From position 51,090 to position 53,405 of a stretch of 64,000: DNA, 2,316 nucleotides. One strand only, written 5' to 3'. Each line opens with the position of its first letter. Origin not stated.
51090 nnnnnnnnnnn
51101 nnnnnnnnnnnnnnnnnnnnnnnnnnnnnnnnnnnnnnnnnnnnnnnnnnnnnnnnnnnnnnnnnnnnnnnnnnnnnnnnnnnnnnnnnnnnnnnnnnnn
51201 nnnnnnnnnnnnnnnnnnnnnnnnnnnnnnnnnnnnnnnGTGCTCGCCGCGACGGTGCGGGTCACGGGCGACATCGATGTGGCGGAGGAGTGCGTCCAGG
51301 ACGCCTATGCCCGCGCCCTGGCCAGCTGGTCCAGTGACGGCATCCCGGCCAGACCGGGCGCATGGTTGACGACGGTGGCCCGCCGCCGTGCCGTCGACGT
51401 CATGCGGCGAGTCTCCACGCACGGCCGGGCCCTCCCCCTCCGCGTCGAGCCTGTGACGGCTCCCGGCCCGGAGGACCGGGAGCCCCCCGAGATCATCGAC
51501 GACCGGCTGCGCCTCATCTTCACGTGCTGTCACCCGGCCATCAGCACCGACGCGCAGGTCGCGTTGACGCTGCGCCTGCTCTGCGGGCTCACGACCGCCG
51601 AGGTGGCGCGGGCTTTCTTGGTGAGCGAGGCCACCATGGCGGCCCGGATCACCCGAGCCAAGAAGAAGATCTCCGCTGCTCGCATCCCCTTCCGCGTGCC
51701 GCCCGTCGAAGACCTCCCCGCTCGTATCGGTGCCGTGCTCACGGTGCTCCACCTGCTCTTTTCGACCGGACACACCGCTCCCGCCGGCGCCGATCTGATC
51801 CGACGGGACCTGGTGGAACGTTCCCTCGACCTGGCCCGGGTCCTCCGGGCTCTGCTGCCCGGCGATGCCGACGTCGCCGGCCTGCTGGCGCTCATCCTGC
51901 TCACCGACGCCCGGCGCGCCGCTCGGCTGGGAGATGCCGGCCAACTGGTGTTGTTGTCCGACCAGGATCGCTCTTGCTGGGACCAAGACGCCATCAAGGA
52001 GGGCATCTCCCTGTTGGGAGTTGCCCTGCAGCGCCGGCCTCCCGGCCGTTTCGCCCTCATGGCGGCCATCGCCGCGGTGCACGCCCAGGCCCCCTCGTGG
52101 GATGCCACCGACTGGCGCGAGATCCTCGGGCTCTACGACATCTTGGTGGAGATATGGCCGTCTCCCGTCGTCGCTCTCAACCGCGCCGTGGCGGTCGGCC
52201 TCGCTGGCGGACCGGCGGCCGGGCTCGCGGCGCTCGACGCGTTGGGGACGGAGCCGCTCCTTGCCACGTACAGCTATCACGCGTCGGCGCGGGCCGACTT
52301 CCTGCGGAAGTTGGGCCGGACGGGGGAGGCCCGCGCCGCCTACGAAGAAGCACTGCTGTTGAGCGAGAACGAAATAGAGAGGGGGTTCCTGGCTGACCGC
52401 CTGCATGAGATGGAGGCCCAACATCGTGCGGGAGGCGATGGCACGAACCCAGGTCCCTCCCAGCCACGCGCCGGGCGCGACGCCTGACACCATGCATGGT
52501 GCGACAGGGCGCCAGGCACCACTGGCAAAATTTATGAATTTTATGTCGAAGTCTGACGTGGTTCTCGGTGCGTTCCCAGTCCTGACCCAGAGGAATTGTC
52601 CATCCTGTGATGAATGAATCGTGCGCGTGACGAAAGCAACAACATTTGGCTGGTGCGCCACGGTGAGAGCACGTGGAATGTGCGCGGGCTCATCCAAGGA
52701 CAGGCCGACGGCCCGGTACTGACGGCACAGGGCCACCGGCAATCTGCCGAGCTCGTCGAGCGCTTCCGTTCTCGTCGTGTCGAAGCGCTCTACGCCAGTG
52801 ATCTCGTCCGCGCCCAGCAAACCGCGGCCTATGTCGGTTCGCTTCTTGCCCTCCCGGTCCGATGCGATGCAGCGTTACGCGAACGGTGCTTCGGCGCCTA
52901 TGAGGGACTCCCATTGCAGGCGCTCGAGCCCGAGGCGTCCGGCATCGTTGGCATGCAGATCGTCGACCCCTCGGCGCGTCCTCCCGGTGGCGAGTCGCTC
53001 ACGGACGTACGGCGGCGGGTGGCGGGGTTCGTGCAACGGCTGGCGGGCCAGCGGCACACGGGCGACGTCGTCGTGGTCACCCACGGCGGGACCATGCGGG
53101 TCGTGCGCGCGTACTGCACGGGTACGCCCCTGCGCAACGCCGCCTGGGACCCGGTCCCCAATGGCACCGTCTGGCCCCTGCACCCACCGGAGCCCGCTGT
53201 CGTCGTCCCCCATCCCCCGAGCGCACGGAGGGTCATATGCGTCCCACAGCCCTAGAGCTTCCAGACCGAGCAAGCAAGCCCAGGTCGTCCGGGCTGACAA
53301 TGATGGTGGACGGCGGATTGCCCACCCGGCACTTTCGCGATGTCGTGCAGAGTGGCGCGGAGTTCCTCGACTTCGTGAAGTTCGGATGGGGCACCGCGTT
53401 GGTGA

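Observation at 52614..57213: Tightly coupled 5-gene operon: histidine phosphatase - ComA (phosphosulfolactate synthase) - VOC - AMP-ligase - AT3 acyltransferase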

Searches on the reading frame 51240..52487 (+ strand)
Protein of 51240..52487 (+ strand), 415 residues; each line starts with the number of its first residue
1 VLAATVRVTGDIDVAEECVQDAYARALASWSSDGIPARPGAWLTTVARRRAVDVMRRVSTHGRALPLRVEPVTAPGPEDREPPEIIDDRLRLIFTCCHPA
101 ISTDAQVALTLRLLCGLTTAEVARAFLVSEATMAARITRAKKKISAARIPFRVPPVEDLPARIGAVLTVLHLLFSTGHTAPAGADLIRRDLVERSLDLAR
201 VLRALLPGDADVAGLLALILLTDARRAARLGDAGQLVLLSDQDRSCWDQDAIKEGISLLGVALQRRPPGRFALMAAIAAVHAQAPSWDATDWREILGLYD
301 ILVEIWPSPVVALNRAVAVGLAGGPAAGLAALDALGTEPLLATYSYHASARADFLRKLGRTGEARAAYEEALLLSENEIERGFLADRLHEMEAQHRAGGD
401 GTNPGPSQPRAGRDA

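Call 3: search_protein_families(library=pfam, proteins=[window:51240-52487:+], max_evalue=0.01)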
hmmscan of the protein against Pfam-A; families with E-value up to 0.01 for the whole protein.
window:51240-52487:+ (415 aa): 5 families
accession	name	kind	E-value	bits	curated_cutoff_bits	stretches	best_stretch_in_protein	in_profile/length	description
PF20239.3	DUF6596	-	1.7e-29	102.5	27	1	162-260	1-99/102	Family of unknown function (DUF6596)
PF08281.18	Sigma70_r4_2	-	2.3e-09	37.2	25.7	1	93-144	3-54/54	Sigma-70, region 4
PF04542.20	Sigma70_r2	-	5.8e-08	32.9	24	1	7-57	15-67/71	Sigma-70 region 2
PF07719.23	TPR_2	-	0.0011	19.3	27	1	350-377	6-33/34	Tetratricopeptide repeat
PF13181.12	TPR_8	-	0.0076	16.8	25.7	0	351-377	7-33/34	Tetratricopeptide repeat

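Call 5: search_protein_families(library=ncbifam, proteins=[window:51240-52487:+], max_evalue=0.001)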
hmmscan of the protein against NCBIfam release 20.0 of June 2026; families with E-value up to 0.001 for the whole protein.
window:51240-52487:+ (415 aa): 25 families
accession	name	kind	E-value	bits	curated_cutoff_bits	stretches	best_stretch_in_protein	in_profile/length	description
TIGR02937.1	sigma70-ECF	superfamily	1.1e-10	41.3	42.9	1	11-145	25-162/165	sigma-70 family RNA polymerase sigma factor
TIGR02983.1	SigE-fam_strep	subfamily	1.1e-09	38.4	141.55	1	2-145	20-155/162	SigE family RNA polymerase sigma factor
NF007214.0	PRK09636.1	subfamily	2.7e-09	36.6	271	1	5-154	21-169/293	RNA polymerase sigma factor SigJ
NF007213.0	PRK09635.1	equivalog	1.4e-07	31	317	1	6-156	23-174/290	RNA polymerase sigma factor SigI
NF009166.1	PRK12513.1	equivalog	5.4e-07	29.5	206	1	6-145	40-183/193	RNA polymerase sigma factor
NF007228.0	PRK09646.1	subfamily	5.5e-07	29.4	226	1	6-139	48-181/194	ECF RNA polymerase sigma factor SigK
NF007220.0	PRK09639.1-5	equivalog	5e-06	26.4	260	1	13-143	28-159/181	RNA polymerase sigma factor SigX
NF007227.0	PRK09645.1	subfamily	7.6e-06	25.9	202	1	4-139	29-161/177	sigma-70 family RNA polymerase sigma factor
NF009179.0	PRK12527.1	equivalog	1.6e-05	25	162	1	9-143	16-148/159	RNA polymerase sigma factor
NF008895.0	PRK11924.3-2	equivalog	2.4e-05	24.3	259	1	14-144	6-134/140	RNA polymerase sigma factor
TIGR02957.1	SigX4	subfamily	2.8e-05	23.5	323.25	1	6-153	15-161/281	RNA polymerase sigma-70 factor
TIGR02985.1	Sig70_bacteroi1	subfamily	3.1e-05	24.2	126.4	1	5-145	18-159/162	RNA polymerase sigma-70 factor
TIGR02952.1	Sig70_famx2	equivalog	7.7e-05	22.7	206.45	1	14-140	37-162/170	ECF subfamily RNA polymerase sigma factor, BldN family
NF009170.0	PRK12517.1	subfamily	8.9e-05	22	197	0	106-145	134-173/188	RNA polymerase sigma factor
NF009167.0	PRK12514.1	equivalog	9.7e-05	22.3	265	1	3-140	35-170/180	RNA polymerase sigma factor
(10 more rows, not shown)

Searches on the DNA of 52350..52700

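Call 70: search_rna_families(source=window, start=52350, end=52700, threshold=evalue, max_evalue=10)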
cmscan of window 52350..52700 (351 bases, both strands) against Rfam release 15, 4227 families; matches with E-value up to 10: 5.
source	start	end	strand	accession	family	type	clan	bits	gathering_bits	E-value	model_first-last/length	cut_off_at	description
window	52478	52521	-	RF00247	MIR160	Gene; miRNA;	-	23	48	0.011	1-90/90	no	mir-160 microRNA precursor family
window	52447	52517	-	RF00767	mir-150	Gene; miRNA;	-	20.5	55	0.09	1-82/82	no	mir-150 microRNA precursor family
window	52479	52519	-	RF03982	mir-4865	Gene; miRNA;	-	19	100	0.38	1-84/84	no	mir-4865 microRNA precursor family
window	52596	52633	+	RF00284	SNORD74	Gene; snRNA; snoRNA; CD-box;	CL00069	13.2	41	4.3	1-80/80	no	Small nucleolar RNA SNORD74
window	52603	52621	+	RF01145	sR14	Gene; snRNA; snoRNA; CD-box;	-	9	38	6.7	1-54/54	no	Small nucleolar RNA sR14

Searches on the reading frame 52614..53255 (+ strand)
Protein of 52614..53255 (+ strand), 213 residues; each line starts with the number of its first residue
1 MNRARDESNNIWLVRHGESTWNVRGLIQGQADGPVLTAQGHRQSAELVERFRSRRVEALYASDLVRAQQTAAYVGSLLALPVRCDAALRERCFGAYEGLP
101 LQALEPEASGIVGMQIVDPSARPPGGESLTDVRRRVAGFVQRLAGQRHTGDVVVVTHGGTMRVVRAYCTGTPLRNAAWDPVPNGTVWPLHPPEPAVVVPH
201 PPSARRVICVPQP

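Call 3: search_protein_families(library=pfam, proteins=[window:52614-53255:+], max_evalue=0.01)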
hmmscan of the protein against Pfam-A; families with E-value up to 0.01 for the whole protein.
window:52614-53255:+ (213 aa): 1 family
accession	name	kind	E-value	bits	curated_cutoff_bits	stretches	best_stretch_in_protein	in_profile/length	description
PF00300.27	His_Phos_1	-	1.1e-47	162.7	21.7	1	11-186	1-176/194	Histidine phosphatase superfamily (branch 1)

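Call 5: search_protein_families(library=ncbifam, proteins=[window:52614-53255:+], max_evalue=0.001)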
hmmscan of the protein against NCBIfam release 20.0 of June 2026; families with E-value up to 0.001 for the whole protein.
window:52614-53255:+ (213 aa): 20 families
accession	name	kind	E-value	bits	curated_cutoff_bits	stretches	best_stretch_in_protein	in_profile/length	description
TIGR03162.1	ribazole_cobC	equivalog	1.3e-32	112.7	162.9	1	11-185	1-172/176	alpha-ribazole phosphatase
NF005567.0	PRK07238.1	equivalog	5.3e-27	95.1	326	1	4-158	173-327/378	bifunctional RNase H/acid phosphatase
NF045917.1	PhserinePhPspA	equivalog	1.4e-23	83.7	350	1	11-168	4-161/211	phosphoserine phosphatase PspA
TIGR03848.1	MSMEG_4193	subfamily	2e-22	79.6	203.85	1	12-172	3-167/204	MSMEG_4193 family putative phosphomutase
NF011580.0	PRK15004.1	equivalog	3.4e-22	79.4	250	1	11-172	3-164/203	adenosylcobalamin/alpha-ribazole phosphatase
NF002901.0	PRK03482.1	equivalog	7.7e-22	78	261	1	10-171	3-164/215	2,3-diphosphoglycerate-dependent phosphoglycerate mutase GpmB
NF038349.1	dPGM_arch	equivalog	6.6e-20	71.8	225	1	12-167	2-147/194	2,3-diphosphoglycerate-dependent phosphoglycerate mutase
NF002339.0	PRK01295.1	equivalog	2.1e-15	56.7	316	1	11-163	5-164/206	2,3-bisphosphoglycerate-dependent phosphoglycerate mutase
NF009994.0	PRK13463.1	equivalog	1.3e-13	51.2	277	1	10-180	4-174/203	phosphoserine phosphatase 1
NF002217.0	PRK01112.1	equivalog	1.4e-13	50.8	320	2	11-72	4-64/228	2,3-bisphosphoglycerate-dependent phosphoglycerate mutase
TIGR01258.1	pgm_1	subfamily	7e-10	38.7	81.7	1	11-99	3-95/245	2,3-bisphosphoglycerate-dependent phosphoglycerate mutase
NF010718.0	PRK14120.1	equivalog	7.7e-10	38.5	366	1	9-99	5-99/249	phosphoglyceromutase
NF010713.0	PRK14115.1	equivalog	2.2e-09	37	305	1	10-99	3-96/248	2,3-diphosphoglycerate-dependent phosphoglycerate mutase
NF009993.0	PRK13462.1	equivalog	2.5e-08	33.8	226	1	9-173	6-163/203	acid phosphatase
NF010717.0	PRK14119.1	equivalog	4.3e-07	29.7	378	1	11-99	4-96/228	2,3-diphosphoglycerate-dependent phosphoglycerate mutase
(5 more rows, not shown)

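Call 35: search_solved_structures(query=window:52614-53255:+, max_evalue=1e-10)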
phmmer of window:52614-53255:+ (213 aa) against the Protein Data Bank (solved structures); distinct sequences matched with E-value up to 1e-10: 33.
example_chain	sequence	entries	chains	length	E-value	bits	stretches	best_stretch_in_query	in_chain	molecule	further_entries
1ebb_A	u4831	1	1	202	4.9e-18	69.1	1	10-180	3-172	PHOSPHATASE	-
1h2e_A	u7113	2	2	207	5.3e-18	69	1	10-180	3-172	PHOSPHATASE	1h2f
2p9z_A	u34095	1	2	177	5e-17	65.8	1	11-165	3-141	Alpha-ribazole-5'-phosphate phosphatase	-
2p6m_A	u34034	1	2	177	6.3e-17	65.5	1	11-165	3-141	Alpha-ribazole-5'-phosphate phosphatase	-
2p79_A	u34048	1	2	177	6.4e-17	65.4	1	11-165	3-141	Alpha-ribazole-5'-phosphate phosphatase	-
2p75_A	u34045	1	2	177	8e-17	65.1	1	11-165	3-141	Alpha-ribazole-5'-phosphate phosphatase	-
2enw_A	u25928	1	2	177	8.5e-17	65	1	11-165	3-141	Alpha-ribazole-5'-phosphate phosphatase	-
6e4b_A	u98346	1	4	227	8.7e-17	65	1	9-178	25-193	Adenosylcobalamin/alpha-ribazole phosphatase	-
2p6o_A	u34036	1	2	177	8.7e-17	65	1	11-165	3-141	Alpha-ribazole-5'-phosphate phosphatase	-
2p78_A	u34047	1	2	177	8.7e-17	65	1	11-165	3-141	Alpha-ribazole-5'-phosphate phosphatase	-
2owd_A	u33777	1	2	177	8.7e-17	65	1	11-165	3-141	Alpha-ribazole-5'-phosphate phosphatase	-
1v37_A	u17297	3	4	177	8.8e-17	65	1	11-165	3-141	phosphoglycerate mutase | Alpha-ribazole-5'-phosphate phosphatase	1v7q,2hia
2p30_A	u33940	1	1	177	8.8e-17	65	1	11-165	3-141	Alpha-ribazole-5'-phosphate phosphatase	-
2owe_A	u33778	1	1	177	9.1e-17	64.9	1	11-165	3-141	Alpha-ribazole-5'-phosphate phosphatase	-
2enu_A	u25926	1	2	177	9.1e-17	64.9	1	11-165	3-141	Alpha-ribazole-5'-phosphate phosphatase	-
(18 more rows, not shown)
